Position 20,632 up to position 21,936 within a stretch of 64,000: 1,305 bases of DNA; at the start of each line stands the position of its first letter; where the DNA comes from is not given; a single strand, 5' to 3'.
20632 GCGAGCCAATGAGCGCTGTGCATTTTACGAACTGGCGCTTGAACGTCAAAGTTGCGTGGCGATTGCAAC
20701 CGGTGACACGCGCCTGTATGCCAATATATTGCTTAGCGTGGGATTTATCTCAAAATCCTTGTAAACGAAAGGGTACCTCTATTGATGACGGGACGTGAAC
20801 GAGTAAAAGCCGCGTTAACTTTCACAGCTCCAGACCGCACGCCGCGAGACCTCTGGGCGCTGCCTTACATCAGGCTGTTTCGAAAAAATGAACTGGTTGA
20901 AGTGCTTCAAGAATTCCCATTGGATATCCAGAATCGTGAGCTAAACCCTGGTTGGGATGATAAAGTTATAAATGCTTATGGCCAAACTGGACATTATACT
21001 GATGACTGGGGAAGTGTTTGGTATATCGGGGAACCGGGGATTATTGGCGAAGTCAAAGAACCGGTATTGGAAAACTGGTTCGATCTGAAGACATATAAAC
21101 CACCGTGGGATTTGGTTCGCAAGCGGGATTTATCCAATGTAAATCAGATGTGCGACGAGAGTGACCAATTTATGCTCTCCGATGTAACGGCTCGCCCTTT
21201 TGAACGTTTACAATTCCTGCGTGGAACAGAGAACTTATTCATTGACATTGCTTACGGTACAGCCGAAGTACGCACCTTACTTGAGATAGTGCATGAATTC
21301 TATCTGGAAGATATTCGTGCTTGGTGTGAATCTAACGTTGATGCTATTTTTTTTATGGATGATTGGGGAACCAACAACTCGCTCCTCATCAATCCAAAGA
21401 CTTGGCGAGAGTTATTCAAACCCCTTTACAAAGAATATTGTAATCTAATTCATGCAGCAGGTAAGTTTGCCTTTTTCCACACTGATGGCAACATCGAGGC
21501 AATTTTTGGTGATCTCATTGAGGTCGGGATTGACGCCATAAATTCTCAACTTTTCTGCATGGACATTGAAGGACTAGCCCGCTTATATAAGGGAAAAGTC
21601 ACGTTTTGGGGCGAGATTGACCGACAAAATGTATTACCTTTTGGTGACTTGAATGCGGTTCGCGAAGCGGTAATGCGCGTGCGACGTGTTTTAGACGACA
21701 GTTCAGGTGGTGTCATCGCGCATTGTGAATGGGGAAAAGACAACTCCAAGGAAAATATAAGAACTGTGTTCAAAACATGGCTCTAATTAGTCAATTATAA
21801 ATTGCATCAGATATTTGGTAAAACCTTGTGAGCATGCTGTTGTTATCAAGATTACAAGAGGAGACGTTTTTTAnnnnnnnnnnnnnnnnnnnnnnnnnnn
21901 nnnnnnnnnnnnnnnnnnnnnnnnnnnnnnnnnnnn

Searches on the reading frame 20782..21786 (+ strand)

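Call 55: search_protein_families(library=pfam, proteins=[window:20782-21786:+], max_evalue=0.00001)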
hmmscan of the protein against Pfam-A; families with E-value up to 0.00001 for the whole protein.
window:20782-21786:+ (334 aa): 1 family
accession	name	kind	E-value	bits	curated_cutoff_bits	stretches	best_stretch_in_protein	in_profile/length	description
PF01208.23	URO-D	-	1.9e-12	47.3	23.9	1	139-312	146-320/346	Uroporphyrinogen decarboxylase (URO-D)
